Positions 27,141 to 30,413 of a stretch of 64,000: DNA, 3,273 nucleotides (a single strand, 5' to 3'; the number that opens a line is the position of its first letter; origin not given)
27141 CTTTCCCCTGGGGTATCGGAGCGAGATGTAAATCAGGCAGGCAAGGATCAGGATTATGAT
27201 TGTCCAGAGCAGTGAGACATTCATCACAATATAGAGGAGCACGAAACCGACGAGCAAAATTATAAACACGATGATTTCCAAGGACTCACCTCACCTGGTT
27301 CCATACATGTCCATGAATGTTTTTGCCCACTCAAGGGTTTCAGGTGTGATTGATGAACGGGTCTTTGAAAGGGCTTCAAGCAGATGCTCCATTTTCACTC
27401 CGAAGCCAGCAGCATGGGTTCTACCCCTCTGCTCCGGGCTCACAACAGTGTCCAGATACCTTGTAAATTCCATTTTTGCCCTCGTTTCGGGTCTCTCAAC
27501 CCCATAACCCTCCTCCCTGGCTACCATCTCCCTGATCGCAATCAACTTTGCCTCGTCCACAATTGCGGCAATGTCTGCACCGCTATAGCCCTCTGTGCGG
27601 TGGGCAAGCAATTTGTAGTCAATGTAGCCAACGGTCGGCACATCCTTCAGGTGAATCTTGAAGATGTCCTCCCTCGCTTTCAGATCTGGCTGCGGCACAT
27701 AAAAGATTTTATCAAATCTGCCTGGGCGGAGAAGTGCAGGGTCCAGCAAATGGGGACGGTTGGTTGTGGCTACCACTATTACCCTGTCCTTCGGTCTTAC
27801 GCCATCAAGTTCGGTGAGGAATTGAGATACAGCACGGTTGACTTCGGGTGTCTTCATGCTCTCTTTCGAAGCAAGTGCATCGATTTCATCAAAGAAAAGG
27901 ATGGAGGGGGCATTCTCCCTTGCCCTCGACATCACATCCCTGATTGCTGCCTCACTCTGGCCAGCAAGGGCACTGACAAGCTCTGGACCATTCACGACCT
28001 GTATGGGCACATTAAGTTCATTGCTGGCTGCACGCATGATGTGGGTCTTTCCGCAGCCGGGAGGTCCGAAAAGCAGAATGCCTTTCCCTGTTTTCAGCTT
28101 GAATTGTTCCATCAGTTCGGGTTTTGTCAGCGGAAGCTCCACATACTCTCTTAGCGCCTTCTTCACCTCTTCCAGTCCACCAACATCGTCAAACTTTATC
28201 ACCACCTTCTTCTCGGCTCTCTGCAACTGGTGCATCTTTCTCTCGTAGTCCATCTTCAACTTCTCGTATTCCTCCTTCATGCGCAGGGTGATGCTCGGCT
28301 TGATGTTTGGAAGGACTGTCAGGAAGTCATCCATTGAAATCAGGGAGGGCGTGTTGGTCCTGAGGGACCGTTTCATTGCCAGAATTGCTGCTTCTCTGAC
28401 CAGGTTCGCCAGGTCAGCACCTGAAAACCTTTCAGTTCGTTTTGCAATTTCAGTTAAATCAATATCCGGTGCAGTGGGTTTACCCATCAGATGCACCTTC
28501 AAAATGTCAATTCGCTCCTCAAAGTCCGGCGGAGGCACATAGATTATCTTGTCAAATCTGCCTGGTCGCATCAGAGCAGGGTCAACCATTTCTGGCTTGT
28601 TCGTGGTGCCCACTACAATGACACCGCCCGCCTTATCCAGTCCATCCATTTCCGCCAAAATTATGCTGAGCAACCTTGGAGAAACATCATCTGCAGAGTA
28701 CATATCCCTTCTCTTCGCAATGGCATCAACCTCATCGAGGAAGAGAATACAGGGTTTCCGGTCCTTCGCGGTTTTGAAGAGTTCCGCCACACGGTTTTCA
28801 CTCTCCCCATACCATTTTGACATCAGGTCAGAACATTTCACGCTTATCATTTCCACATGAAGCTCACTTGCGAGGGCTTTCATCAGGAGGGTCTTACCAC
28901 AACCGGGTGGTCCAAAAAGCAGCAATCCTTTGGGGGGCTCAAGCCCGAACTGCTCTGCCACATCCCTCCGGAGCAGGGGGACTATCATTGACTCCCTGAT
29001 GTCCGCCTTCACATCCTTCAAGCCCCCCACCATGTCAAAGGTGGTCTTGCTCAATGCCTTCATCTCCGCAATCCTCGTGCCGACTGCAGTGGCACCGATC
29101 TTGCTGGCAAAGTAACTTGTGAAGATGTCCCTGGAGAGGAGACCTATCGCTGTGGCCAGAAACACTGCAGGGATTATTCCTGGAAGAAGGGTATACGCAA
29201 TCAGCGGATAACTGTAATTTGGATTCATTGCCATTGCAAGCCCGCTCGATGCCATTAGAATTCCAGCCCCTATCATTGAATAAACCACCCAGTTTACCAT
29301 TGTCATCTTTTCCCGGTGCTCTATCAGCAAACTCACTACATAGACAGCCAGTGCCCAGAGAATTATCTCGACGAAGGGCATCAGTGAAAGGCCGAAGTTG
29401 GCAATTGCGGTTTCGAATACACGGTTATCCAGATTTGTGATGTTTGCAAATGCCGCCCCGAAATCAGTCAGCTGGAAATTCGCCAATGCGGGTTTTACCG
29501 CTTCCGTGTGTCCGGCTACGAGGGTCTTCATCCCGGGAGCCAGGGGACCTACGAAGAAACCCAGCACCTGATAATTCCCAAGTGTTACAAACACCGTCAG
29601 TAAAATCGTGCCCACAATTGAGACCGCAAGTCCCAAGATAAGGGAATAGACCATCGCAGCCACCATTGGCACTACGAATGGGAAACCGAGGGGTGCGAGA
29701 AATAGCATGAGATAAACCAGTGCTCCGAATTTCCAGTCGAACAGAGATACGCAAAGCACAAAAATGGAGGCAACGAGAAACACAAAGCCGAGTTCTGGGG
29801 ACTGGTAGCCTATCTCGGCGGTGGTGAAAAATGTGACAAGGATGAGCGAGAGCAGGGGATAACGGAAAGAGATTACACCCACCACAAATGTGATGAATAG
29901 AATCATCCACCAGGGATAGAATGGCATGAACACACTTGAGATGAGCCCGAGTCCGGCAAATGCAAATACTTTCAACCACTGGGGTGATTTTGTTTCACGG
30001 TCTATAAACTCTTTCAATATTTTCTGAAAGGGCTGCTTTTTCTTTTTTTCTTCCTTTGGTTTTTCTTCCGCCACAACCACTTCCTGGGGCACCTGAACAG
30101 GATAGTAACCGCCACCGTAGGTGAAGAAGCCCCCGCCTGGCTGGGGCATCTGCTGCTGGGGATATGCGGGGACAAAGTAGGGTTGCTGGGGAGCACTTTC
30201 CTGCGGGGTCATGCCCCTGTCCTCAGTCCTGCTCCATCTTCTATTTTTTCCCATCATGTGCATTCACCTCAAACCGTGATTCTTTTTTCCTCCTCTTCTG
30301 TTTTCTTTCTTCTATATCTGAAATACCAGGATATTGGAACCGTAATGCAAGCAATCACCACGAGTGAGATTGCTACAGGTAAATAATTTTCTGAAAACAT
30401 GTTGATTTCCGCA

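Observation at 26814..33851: Four-gene operon: two tandem tail-anchored glycoprotein paralogs + polytopic-membrane double-AAA+ ATPase + small membrane protein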

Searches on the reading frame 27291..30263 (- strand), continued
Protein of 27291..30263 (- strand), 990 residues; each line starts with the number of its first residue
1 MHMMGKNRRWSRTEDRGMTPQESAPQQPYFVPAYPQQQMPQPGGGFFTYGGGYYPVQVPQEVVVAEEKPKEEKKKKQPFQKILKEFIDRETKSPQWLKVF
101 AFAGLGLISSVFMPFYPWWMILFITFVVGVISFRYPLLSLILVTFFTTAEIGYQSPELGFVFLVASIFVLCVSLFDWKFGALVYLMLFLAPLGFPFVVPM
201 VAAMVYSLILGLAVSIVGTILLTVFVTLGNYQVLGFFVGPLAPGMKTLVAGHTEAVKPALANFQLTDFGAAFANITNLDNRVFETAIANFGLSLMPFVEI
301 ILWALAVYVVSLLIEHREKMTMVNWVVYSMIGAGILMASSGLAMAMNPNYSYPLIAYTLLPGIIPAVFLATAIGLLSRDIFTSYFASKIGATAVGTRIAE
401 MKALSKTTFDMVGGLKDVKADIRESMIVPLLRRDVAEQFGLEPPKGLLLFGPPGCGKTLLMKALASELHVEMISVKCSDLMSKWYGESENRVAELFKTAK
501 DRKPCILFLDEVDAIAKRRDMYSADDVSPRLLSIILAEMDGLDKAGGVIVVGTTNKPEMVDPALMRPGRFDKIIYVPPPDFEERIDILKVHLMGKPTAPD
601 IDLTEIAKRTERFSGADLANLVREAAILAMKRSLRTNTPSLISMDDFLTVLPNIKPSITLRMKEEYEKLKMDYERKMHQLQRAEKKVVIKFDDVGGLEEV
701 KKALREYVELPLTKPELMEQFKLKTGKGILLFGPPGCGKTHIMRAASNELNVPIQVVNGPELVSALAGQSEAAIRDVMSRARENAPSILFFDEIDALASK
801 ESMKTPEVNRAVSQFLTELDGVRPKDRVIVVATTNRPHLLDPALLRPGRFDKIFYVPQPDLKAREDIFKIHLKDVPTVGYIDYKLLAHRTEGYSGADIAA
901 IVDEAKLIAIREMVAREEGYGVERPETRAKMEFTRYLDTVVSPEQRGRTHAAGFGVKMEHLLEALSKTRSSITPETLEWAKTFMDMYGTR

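Call 59: find_related_loci(query=L017:9980-11179:+, collection=genome_contigs, flank=6000)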
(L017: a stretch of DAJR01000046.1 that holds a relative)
Query L017:9980-11179:+ (400 aa) in genome_contigs; peptide patterns used: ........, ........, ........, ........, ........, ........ (x = any residue, [..] = any of these).
118 stretches matched a pattern; 14 encode a relative of the query (tblastn E <= 1e-3); 14 distinct loci.
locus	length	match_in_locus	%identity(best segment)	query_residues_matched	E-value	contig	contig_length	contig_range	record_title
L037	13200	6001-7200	100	1-400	0e+0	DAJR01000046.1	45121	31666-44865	MAG TPA_asm: Methanomassiliicoccales archaeon UBA147 UBA147_contig_21430, whole genome shotgun sequence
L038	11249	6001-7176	85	9-400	0e+0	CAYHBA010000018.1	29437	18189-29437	MAG TPA_asm: uncultured Thermoplasmata archaeon isolate ERP119294_co1_428 genome assembly, contig: NODE_1765_length_2943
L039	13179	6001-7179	83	8-400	0e+0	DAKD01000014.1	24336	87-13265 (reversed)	MAG TPA_asm: Methanomassiliicoccales archaeon UBA280 UBA280_contig_35263, whole genome shotgun sequence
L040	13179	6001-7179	79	6-400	0e+0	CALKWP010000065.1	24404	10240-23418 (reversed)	MAG TPA_asm: uncultured Methanomassiliicoccales archaeon isolate SRR6007446_bin.11_CONCOCT_v1.1_MAG genome assembly, con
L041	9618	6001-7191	80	1-400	0e+0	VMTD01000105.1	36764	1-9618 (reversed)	MAG: Methanobacteriota archaeon isolate S2_100 k141_41664, whole genome shotgun sequence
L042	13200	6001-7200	78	1-400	0e+0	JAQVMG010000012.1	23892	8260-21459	MAG: Thermoplasmata archaeon isolate STF1_128 NODE_4901_length_23892_cov_4.203577_Sandtown_F1, whole genome shotgun sequ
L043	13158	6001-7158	78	15-400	0e+0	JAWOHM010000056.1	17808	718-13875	MAG: Thermoplasmata archaeon isolate CWP4-2.bin.83 k191_4469247, whole genome shotgun sequence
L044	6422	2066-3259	71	1-400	0e+0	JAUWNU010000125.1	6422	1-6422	MAG: Methanomassiliicoccales archaeon isolate CSMAG_2432 CSMAG_2432_k141_444852_length_6422_cov_14.4552, whole genome sh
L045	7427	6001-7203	70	1-400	0e+0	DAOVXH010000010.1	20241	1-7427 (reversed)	MAG TPA_asm: Methanomassiliicoccales archaeon isolate CSMAG_1752 CSMAG_1752_k141_136517_length_20241_cov_15.4861, whole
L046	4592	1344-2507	56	13-400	1e-149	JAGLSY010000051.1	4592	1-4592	MAG: Thermoplasmata archaeon isolate RS_9_71 ROV157_9.bin.71.fa_51, whole genome shotgun sequence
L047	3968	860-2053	55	6-400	2e-145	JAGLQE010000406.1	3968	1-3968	MAG: Thermoplasmata archaeon isolate RS_8_37 ROV157_8.bin.37.fa_406, whole genome shotgun sequence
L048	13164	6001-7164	53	13-400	2e-137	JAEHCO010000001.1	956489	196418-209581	MAG: Methanobacteriota archaeon isolate SF.bin51 NODE_1_length_956489_cov_12.373157, whole genome shotgun sequence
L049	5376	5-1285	79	256-400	2e-74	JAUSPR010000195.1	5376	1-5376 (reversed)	MAG: Thermoplasmata archaeon isolate E21_metabat.bin.9 E21_k141_222111, whole genome shotgun sequence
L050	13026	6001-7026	59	332-400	6e-20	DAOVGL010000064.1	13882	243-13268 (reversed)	MAG TPA_asm: Candidatus Bathyarchaeota archaeon isolate CSMAG_1134 CSMAG_1134_k141_4565049_length_13882_cov_12.5214, who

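Call 62: search_protein_families(library=padloc, proteins=[window:27291-30263:-], max_evalue=0.01)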
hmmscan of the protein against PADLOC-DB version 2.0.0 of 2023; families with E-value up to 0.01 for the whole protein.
window:27291-30263:- (990 aa): 19 families
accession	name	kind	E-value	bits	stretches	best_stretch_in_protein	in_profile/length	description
PDLC02196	IetA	-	5.6e-76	254.4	2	668-910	67-302/374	-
PDLC02195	IetA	-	8.2e-66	220.9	2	432-696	125-375/395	-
PDLC04232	IetA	-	7.2e-64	214.3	2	422-624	94-291/330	-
PDLC04231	IetA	-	2.1e-39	133.9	2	427-583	100-251/262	-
PDLC00915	TRIP13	-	8.8e-35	118.5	2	417-594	36-226/302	TRIP13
PDLC00914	TRIP13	-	2.4e-21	74.5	2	769-875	124-234/302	TRIP13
PDLC04140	mad8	-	3.7e-11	41.1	2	441-468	24-51/314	mads_8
PDLC02499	BrxF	-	6e-08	31.1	1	727-800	22-98/133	BrxF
PDLC04789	PDC-S01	-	7.7e-07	26.5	1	441-516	14-86/375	-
PDLC04787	PDC-S01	-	3.8e-05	20.7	1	447-516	30-105/412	-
PDLC03838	DolB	-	0.00015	19.1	0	443-515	165-241/375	-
PDLC00268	PtuA1|PtuA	-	0.00017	19.1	0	445-504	26-84/411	AAA ATPase domain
PDLC04213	HEC-02A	-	0.00022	18.9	0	449-503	28-82/337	-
PDLC02911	VakA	-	0.00075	18.1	0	451-500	9-58/163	-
PDLC00263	LmuB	-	0.0011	17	0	449-472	30-53/204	AAA ATPase domain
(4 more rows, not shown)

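Call 67: find_encoding_contigs(protein=P0001, flank=8000, max_places=3)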
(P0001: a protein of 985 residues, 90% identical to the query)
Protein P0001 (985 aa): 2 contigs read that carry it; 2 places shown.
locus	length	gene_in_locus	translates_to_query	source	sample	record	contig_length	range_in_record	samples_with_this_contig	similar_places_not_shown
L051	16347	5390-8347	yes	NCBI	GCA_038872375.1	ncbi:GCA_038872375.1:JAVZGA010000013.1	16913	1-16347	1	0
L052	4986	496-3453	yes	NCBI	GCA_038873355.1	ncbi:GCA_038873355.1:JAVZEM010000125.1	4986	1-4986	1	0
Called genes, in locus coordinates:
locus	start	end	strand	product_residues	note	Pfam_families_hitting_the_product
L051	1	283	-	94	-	?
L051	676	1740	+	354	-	-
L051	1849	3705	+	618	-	-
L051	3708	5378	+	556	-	-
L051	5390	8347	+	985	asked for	PF05673:DUF815 (faint), PF06068:TIP49 (faint), PF00004:AAA, PF13173:AAA_14 (weak), PF17862:AAA_lid_3, PF05496:RuvB_N (weak), PF00004:AAA, PF17862:AAA_lid_3, +19 more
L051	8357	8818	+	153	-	-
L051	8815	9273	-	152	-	-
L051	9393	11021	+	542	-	PF04055:Radical_SAM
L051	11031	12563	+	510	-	PF02142:MGS, PF01808:AICARFT_IMPCHas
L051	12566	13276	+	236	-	PF01869:BcrAD_BadFG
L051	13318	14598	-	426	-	PF07969:Amidohydro_3 (faint), PF01979:Amidohydro_1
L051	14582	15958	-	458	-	PF01979:Amidohydro_1, PF07969:Amidohydro_3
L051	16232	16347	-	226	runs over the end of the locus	PF00091:Tubulin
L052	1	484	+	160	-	?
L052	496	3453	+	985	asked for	PF05673:DUF815 (faint), PF06068:TIP49 (faint), PF00004:AAA, PF13173:AAA_14 (weak), PF17862:AAA_lid_3, PF05496:RuvB_N (weak), PF00004:AAA, PF17862:AAA_lid_3, +19 more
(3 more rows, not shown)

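Call 74: find_encoding_contigs(protein=P0107, flank=8000, max_places=2)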
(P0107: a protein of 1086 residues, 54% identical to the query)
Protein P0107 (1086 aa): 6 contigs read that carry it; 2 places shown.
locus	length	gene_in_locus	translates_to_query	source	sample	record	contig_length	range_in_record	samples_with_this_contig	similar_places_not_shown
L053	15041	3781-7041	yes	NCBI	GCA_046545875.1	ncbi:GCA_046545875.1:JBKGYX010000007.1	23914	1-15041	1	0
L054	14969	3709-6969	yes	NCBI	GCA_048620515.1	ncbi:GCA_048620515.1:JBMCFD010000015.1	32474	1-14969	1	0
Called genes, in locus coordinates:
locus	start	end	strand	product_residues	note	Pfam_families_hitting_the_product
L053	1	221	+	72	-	?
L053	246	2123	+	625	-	-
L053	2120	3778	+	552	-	-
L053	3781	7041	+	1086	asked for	PF08271:Zn_Ribbon_TF (faint), PF12773:DZR (weak), PF13240:Zn_Ribbon_1 (faint), PF13248:Zn_ribbon_3 (weak), PF00004:AAA, PF17862:AAA_lid_3, PF00004:AAA, PF17862:AAA_lid_3, +15 more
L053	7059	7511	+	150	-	-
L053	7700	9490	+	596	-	PF06832:BiPBP_C (faint), PF00801:PKD (faint), PF09136:Glucodextran_B (faint), PF17210:SdrD_B (faint), PF17957:Big_7 (faint), PF17996:CE2_N (faint), PF07495:Y_Y_Y (faint), PF19077:Big_13 (weak), +4 more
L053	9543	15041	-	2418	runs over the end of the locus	PF17957:Big_7 (faint), PF00041:fn3 (faint), PF13620:CarboxypepD_reg (faint), PF07495:Y_Y_Y (faint), PF19077:Big_13 (weak), PF14520:HHH_5, PF10391:DNA_pol_lambd_f (weak), PF14520:HHH_5, +6 more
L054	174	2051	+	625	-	-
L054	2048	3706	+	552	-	-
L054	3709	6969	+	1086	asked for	PF08271:Zn_Ribbon_TF (faint), PF12773:DZR (weak), PF13240:Zn_Ribbon_1 (faint), PF13248:Zn_ribbon_3 (weak), PF00004:AAA, PF17862:AAA_lid_3, PF00004:AAA, PF17862:AAA_lid_3, +15 more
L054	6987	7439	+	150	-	-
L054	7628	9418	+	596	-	PF06832:BiPBP_C (faint), PF09136:Glucodextran_B (faint), PF17210:SdrD_B (faint), PF17957:Big_7 (faint), PF17996:CE2_N (faint), PF07495:Y_Y_Y (faint), PF11008:DUF2846 (faint), PF19077:Big_13 (weak), +3 more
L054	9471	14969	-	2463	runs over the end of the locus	PF00041:fn3 (faint), PF17957:Big_7 (faint), PF13620:CarboxypepD_reg (faint), PF07495:Y_Y_Y (faint), PF19077:Big_13 (weak), PF14520:HHH_5, PF10391:DNA_pol_lambd_f (weak), PF14520:HHH_5, +6 more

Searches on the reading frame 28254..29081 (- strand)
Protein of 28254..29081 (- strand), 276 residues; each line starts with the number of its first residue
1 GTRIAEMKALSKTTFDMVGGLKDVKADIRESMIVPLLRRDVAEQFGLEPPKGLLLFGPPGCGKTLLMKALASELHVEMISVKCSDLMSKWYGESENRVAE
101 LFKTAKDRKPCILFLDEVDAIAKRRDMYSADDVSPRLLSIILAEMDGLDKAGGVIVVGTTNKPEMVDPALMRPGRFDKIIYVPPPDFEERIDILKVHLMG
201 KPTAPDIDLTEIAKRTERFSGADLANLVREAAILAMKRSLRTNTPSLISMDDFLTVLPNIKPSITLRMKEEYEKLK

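Call 77: search_solved_structures(query=window:28254-29081:-, max_evalue=1e-45)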
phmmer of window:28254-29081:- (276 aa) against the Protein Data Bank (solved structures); distinct sequences matched with E-value up to 1e-45: 166 (the best 60 are shown).
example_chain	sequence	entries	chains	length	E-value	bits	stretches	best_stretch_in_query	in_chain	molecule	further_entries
5vc7_A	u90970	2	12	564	1.3e-134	450.8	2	13-269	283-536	VCP-like ATPase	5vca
5g4g_A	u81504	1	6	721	3.9e-134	449.3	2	13-269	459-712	VCP-LIKE ATPASE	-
5g4f_A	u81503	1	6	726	4e-134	449.3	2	13-269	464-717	VCP-LIKE ATPASE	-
5c18_A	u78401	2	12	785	3.8e-119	400.2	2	11-260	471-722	Transitional endoplasmic reticulum ATPase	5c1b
7rlb_A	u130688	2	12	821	1.5e-118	398.3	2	11-242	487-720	Transitional endoplasmic reticulum ATPase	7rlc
1r7r_A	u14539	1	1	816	2.7e-118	397.4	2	11-242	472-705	Transitional endoplasmic reticulum ATPase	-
7rlj_A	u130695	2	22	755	2.8e-118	397.3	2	11-242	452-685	Transitional endoplasmic reticulum ATPase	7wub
8yka_A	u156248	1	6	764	2.9e-118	397.3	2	11-242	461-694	Transitional endoplasmic reticulum ATPase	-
7y4w_A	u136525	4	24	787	3.2e-118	397.1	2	11-242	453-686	Transitional endoplasmic reticulum ATPase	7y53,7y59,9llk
7lmy_A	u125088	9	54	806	3.3e-118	397.1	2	11-242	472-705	Transitional endoplasmic reticulum ATPase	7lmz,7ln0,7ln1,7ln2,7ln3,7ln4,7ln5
5c19_A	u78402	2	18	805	3.5e-118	397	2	11-242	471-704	Transitional endoplasmic reticulum ATPase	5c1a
7bp8_A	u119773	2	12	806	3.5e-118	397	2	11-242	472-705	Transitional endoplasmic reticulum ATPase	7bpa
10qq_A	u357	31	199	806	3.5e-118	397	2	11-242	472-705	Transitional endoplasmic reticulum ATPase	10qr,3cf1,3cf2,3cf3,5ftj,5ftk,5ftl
7k57_A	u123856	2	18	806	3.5e-118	397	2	11-242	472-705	Transitional endoplasmic reticulum ATPase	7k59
7bp9_A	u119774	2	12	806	3.5e-118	397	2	11-242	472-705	Transitional endoplasmic reticulum ATPase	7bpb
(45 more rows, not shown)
